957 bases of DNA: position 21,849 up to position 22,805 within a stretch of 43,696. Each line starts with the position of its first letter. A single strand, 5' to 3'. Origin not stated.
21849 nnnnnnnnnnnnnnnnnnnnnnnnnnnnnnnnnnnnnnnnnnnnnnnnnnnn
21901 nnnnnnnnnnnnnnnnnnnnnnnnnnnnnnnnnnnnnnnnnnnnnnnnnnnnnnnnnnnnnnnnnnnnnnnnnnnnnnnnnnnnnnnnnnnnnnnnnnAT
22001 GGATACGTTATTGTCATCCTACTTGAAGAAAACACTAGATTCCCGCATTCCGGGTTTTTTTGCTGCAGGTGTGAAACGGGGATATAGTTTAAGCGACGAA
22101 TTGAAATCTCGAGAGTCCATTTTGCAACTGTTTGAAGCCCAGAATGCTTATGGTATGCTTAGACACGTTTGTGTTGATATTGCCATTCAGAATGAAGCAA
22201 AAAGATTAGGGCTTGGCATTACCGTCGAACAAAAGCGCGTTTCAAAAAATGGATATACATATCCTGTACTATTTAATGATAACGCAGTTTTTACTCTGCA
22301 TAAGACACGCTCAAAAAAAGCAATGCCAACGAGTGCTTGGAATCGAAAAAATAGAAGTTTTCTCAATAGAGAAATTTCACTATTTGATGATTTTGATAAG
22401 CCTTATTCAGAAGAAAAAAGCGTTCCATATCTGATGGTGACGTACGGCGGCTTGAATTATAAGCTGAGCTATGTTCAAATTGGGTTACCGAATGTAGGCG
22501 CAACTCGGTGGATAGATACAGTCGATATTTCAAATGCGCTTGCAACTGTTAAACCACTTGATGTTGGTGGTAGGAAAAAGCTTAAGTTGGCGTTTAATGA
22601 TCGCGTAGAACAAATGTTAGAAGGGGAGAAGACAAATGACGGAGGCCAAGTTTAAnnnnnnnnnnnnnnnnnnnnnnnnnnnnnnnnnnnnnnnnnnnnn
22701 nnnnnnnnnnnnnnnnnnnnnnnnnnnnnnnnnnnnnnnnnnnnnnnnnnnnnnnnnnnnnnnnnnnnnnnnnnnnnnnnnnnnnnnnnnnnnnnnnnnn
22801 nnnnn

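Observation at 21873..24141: Two-gene cassette (unknown 218-aa protein plus XRE-HTH/M78-peptidase fusion) at the lysin-attP hotspot, bracketed by duplicated sequences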

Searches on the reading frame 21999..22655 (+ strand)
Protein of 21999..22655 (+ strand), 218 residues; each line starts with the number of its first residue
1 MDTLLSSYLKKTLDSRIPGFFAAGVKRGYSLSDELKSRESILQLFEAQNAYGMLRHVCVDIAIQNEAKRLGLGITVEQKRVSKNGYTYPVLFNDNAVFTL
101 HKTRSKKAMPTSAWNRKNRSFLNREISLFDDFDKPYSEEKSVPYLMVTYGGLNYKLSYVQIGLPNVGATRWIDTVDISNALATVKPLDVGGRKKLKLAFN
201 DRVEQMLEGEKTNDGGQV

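Call 3: search_protein_families(library=pfam, proteins=[window:21999-22655:+], max_evalue=0.1)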
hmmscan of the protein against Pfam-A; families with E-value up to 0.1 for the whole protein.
window:21999-22655:+ (218 aa): 0 families

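Call 4: search_protein_families(library=padloc, proteins=[window:21999-22655:+], max_evalue=0.1)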
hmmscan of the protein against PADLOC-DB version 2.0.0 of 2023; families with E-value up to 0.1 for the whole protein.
window:21999-22655:+ (218 aa): 5 families
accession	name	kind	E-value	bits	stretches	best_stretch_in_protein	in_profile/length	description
PDLC03933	RmrT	-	1e-17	62.5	1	6-184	7-180/212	-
PDLC03940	RmrT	-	1.8e-13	48.5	1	7-184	16-197/227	-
PDLC03938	RmrT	-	9.8e-10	36.1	1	7-167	7-164/215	-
PDLC03934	RmrT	-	2.1e-07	28.8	1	27-172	27-175/212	-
PDLC03937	RmrT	-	0.00078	17.4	1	32-148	34-151/221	-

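Call 5: search_protein_families(library=phrogs, proteins=[window:21999-22655:+], max_evalue=0.1)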
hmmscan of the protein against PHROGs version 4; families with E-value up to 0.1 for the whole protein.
window:21999-22655:+ (218 aa): 1 family
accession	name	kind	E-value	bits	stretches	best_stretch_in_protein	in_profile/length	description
phrog_35814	-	unknown function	0.00094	19.9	1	44-165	40-158/204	-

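Call 25: find_homologous_proteins(query=window:21999-22655:+, max_evalue=0.001)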
Query window:21999-22655:+ (218 aa): 8 proteins with E <= 0.001 among 174 candidates.
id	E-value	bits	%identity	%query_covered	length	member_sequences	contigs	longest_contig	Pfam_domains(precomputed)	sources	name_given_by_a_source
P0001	1.9e-138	477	99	100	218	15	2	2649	-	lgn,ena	-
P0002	7.4e-81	289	62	96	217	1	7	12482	-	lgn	-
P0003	1.3e-77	278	59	98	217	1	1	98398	-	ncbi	ncbi:hypothetical protein [Lacticaseibacillus sp. GG6-2]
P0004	1.2e-68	249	52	99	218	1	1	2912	-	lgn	-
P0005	3.1e-61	225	100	49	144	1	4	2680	-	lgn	-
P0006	3.4e-61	225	50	95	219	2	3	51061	-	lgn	-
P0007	2.2e-55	206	47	99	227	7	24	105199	-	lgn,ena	-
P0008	4.9e-45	172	100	39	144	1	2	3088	-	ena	-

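Call 26: search_protein_families(library=ncbifam, proteins=[window:21999-22655:+], max_evalue=0.1)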
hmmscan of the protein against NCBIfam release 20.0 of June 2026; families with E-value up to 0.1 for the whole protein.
window:21999-22655:+ (218 aa): 0 families

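Call 27: search_solved_structures(query=window:21999-22655:+, max_evalue=10)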
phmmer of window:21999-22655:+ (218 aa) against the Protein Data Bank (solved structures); distinct sequences matched with E-value up to 10: 0.

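Call 31: find_encoding_contigs(protein=P0003, flank=6000, max_places=3)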
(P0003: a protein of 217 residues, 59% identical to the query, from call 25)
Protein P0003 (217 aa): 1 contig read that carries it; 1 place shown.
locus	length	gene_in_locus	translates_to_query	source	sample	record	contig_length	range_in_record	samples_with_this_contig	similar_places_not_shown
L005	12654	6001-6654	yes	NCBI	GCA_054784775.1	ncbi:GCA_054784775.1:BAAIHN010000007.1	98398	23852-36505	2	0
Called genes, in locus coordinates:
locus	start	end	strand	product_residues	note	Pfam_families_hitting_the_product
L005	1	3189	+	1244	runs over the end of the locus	PF06605:Prophage_tail, PF02018:CBM_4_9 (weak)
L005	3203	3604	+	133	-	-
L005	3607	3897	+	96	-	-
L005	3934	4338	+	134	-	-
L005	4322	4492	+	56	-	-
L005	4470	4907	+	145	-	-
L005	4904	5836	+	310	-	PF01183:Glyco_hydro_25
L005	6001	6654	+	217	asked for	-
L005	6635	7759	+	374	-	PF01381:HTH_3, PF12844:HTH_19, PF13560:HTH_31, PF06114:Peptidase_M78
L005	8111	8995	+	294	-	PF00126:HTH_1, PF03466:LysR_substrate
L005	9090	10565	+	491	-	PF20695:UbiD_N, PF01977:UbiD, PF20696:UbiD_C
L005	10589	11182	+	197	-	PF02441:Flavoprotein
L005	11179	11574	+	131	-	PF21758:LpdD_chaperone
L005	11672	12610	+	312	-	PF13354:Beta-lactamase2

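Call 32: find_encoding_contigs(protein=P0007, flank=6000, max_places=4)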
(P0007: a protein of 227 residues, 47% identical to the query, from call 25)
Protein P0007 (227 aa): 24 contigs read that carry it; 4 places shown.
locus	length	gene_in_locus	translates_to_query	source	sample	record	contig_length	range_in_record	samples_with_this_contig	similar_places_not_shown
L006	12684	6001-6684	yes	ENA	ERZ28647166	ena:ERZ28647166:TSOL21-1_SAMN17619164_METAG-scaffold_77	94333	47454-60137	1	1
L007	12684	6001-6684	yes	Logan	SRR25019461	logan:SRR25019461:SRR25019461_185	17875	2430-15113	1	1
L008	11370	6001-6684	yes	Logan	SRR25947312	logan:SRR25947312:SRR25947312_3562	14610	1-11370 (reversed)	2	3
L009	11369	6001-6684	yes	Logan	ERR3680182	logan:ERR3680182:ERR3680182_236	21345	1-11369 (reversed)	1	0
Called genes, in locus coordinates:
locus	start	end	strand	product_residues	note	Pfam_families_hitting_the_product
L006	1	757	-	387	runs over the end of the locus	PF14657:Arm-DNA-bind_4, PF14659:Phage_int_SAM_3, PF22022:Phage_int_M, PF00589:Phage_integrase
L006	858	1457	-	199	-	PF01381:HTH_3 (faint)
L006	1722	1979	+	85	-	-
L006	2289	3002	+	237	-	-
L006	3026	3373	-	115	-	PF01381:HTH_3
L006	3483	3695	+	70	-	PF12844:HTH_19 (weak), PF01381:HTH_3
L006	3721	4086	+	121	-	PF13240:Zn_Ribbon_1 (weak)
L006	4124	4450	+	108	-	-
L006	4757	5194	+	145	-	-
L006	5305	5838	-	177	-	-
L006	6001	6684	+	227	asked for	-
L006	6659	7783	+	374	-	PF01381:HTH_3, PF12844:HTH_19, PF13560:HTH_31 (weak), PF06114:Peptidase_M78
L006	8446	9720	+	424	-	PF02378:PTS_EIIC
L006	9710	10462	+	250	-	PF04794:YdjC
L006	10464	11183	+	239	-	PF00392:GntR, PF07702:UTRA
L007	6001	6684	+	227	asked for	-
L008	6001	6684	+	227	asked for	-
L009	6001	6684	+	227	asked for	-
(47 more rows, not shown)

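Call 36: find_encoding_contigs(protein=P0002, flank=5000, max_places=3)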
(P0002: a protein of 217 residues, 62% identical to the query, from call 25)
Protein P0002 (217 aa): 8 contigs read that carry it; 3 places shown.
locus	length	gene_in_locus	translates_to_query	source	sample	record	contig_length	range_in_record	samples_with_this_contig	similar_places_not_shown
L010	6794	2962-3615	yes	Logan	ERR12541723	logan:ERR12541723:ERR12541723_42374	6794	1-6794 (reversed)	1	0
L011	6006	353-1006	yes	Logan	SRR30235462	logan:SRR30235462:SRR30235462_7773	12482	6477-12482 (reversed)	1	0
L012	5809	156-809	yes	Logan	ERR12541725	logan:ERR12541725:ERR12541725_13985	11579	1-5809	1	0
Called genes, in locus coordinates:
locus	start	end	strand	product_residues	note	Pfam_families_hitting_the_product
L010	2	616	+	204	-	?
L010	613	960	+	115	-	-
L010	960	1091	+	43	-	PF09693:Phage_XkdX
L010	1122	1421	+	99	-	-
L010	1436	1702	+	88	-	PF04531:Phage_holin_1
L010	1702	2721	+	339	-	PF01510:Amidase_2, PF08460:SH3_5, PF08239:SH3_3 (weak)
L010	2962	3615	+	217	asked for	-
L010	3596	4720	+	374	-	PF01381:HTH_3, PF12844:HTH_19, PF13560:HTH_31, PF06114:Peptidase_M78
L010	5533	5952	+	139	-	-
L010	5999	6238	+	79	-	-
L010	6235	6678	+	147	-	-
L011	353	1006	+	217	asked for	-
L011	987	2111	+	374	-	PF01381:HTH_3, PF12844:HTH_19, PF13560:HTH_31, PF06114:Peptidase_M78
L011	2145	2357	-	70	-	-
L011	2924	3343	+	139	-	-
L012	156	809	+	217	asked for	-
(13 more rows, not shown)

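Call 37: find_encoding_contigs(protein=P0006, flank=5000, max_places=3)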
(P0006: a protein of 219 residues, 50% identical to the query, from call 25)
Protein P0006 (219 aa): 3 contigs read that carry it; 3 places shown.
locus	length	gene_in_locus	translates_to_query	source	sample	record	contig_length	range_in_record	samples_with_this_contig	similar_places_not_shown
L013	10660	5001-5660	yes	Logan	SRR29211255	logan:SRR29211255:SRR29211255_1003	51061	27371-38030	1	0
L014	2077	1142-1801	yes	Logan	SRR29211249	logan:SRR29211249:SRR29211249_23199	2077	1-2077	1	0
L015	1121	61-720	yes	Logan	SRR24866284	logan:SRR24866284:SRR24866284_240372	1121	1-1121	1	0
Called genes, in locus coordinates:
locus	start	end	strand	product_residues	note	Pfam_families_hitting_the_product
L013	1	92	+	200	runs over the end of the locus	-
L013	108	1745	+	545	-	-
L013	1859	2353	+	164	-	-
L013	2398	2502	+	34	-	-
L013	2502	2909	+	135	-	-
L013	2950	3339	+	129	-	-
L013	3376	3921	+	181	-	PF05105:Phage_holin_4_1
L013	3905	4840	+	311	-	PF01510:Amidase_2, PF08460:SH3_5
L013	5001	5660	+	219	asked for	-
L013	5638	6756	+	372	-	PF01381:HTH_3, PF13560:HTH_31 (weak), PF06114:Peptidase_M78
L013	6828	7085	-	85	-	-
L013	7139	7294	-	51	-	-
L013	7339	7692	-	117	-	PF18780:HNH_repeat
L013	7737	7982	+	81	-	PF26697:ComGC_C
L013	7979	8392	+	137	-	-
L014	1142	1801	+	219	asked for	-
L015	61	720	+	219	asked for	-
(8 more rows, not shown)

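Call 39: search_protein_representatives(alignment_id=A2)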
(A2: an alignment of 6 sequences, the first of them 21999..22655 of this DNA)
Query: 6 sequences, 217 profile positions. Proteins with E-value up to 0.001 (for the whole library): 159; up to 1e-10: 40; up to 1e-30: 17. The best 150 are listed.
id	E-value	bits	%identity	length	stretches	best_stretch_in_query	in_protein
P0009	4.7e-82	291.0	-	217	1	1-214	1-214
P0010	1.0e-69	250.7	-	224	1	1-214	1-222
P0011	1.3e-50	188.3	-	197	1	1-189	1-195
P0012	7.7e-50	185.7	-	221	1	1-214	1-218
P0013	2.9e-49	183.9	-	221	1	1-211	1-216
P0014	2.9e-48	180.6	-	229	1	4-213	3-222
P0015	1.3e-47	178.5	-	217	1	2-213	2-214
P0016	1.7e-43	165.0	-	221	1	9-210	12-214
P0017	2.0e-43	164.8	-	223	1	1-211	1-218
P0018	1.5e-42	162.0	-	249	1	2-215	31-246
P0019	3.3e-40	154.2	-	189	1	108-205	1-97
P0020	2.1e-37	145.1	-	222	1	3-212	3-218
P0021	2.8e-37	144.7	-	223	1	11-214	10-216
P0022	9.2e-36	139.7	-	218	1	4-212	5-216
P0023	8.4e-35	136.6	-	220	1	1-214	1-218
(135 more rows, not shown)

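Call 54: predict_structure(alignment_id=A3)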
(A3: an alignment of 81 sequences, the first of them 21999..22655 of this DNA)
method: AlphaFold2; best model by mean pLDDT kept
length: 218 residues; sequences in the alignment: 81
mean_pLDDT: 90.5   pTM: 0.86
mean pLDDT of the five models: 90.5, 89.4, 89.3, 88.8, 88.6
residues with pLDDT >= 90: 158; 70-90: 41; 50-70: 18; < 50: 1
segments of 3 or more residues with pLDDT < 50: none
pLDDT, mean of each block of 10 residues (from residue 1): 94 96 97 96 97 96 95 95 91 97 97 94 72 60 96 96 97 98 86 87 85 63
secondary structure, 60 per line:
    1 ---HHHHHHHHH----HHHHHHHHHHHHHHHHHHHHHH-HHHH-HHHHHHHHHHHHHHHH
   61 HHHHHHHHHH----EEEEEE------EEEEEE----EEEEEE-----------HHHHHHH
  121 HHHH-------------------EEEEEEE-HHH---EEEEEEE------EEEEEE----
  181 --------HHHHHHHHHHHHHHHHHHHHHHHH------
elements in order: H4-12 H17-38 H40-43 H45-70 E75-80 E87-92 E97-102 H114-124 E144-150 E158-164 E171-176 H189-212

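Call 58: fold_search(model_id=the predicted structure, library=pdb)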
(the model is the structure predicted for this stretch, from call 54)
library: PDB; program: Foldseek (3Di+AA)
matches with E <= 10: 646; with E <= 0.001: 0
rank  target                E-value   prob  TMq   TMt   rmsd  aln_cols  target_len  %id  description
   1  9iab_A                4.7e-03  0.21  0.15  0.13  21.5       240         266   12  Structure of the Argonaute-associated Cas4 family protein 1 (ACE1) from Chroococcidiopsis thermalis (CtACE1) (released 2025-04-23)
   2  9iac_B                1.4e-02  0.13  0.13  0.12  21.6       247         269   10  Structure of the Argonaute-associated Cas4 family protein 1 (ACE1) from Microcystis aeruginosa (MaACE1) (released 2025-04-23)
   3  3ebc_B                4.8e-02  0.18  0.16  0.15  19.6       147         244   14  Structure of N141A HincII with Cognate DNA (released 2008-12-23)
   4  2ge5_A                6.8e-02  0.35  0.24  0.24  15.7       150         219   11  EcoRV Restriction Endonuclease C-terminal deletion mutant/GATATC/Ca2+ (released 2006-07-04)
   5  2wiw_A                1.0e-01  0.54  0.28  0.42   6.3       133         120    8  Crystal structures of Holliday junction resolvases from Archaeoglobus fulgidus bound to DNA substrate (released 2009-05-26)
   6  4u7o_B                1.0e-01  0.15  0.17  0.17  15.5       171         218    8  Active histidine kinase bound with ATP (released 2015-09-02)
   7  6l4l                  1.1e-01  0.23  0.18  0.16   8.0        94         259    8  Crystal structure of S. aureus CntK in inactive state (released 2020-10-21)
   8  7esy_B                1.1e-01  0.23  0.23  0.09  17.1       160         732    9  Crystal structure of the complex formed by Wolbachia cytoplasmic incompatibility factors CidA and CidBND1-ND2 from wPi (released 2021-11-10)
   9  3e42_A                1.1e-01  0.11  0.17  0.16  19.8       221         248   13  Q138F HincII bound to GTCGAC and Ca2+ (cocrystallized) (released 2008-08-26)
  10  3ajv_A                1.2e-01  0.20  0.21  0.25  12.6       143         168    8  Splicing endonuclease from Aeropyrum pernix (released 2010-11-17)
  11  4u7o_A                1.2e-01  0.12  0.17  0.16  20.0       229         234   12  Active histidine kinase bound with ATP (released 2015-09-02)
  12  2aud                  1.2e-01  0.11  0.16  0.15  19.7       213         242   14  Unliganded HincII (released 2005-10-04)
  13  3e41_A                1.2e-01  0.10  0.16  0.15  19.9       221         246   14  Q138F HincII bound to GTCGAC and 5 mM Ca2+ (released 2008-08-26)
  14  3ajv_C                1.3e-01  0.13  0.20  0.24  12.6       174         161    9  Splicing endonuclease from Aeropyrum pernix (released 2010-11-17)
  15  6jiw                  1.4e-01  0.18  0.16  0.14   8.6        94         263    6  Crystal structure of S. aureus CntK with C72S mutation (released 2019-10-16)
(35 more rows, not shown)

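Call 60: search_protein_families(library=padloc, alignment_id=A3, max_evalue=0.001)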
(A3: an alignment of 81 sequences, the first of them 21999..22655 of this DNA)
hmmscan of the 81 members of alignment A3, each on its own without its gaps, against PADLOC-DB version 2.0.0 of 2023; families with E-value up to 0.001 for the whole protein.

A. member 1, window:21999-22655:+ (218 aa): 5 families
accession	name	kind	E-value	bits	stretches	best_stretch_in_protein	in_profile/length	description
PDLC03933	RmrT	-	1e-17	62.5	1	6-184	7-180/212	-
PDLC03940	RmrT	-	1.8e-13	48.5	1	7-184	16-197/227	-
PDLC03938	RmrT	-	9.8e-10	36.1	1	7-167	7-164/215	-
PDLC03934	RmrT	-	2.1e-07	28.8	1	27-172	27-175/212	-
PDLC03937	RmrT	-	0.00078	17.4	0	32-148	34-151/221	-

B. families by the number of members that match (of 81 scanned): 7 families
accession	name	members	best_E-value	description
PDLC03933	RmrT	81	1e-85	-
PDLC03938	RmrT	79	1.4e-63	-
PDLC03940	RmrT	78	6.5e-42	-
PDLC03934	RmrT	68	7.3e-14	-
PDLC03937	RmrT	16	7.6e-13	-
PDLC02704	PbeA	1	0.00043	PbeA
PDLC03942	RmrT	1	0.00052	-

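Call 61: search_protein_families(library=pfam, alignment_id=A3, max_evalue=0.01)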
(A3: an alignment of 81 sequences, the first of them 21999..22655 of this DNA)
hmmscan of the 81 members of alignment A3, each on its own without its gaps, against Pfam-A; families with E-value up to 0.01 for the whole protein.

A. member 1, window:21999-22655:+ (218 aa): 0 families

B. families by the number of members that match (of 81 scanned): 5 families
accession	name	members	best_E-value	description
PF02246.21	B1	1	0.0031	Protein L b1 domain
PF24682.1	OB_RRP5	1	0.0053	RRP5 OB-fold domain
PF19694.4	DUF6194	1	0.0059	Family of unknown function (DUF6194)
PF11463.14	R-HINP1I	1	0.0066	R.HinP1I restriction endonuclease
PF13852.11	DUF4197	1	0.0083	Protein of unknown function (DUF4197)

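Call 62: search_solved_structures(query=A3, max_evalue=10)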
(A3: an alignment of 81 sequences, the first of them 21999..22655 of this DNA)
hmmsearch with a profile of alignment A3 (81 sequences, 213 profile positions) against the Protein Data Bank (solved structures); distinct sequences matched with E-value up to 10: 2.
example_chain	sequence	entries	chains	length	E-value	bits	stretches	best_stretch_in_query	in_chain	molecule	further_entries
5i41_B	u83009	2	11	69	0.64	12.5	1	161-206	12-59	Chromosome-anchoring protein RacA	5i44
6d2x_A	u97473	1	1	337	1.2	11.6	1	158-179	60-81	Aryl-phospho-beta-D-glucosidase BglC, GH1 family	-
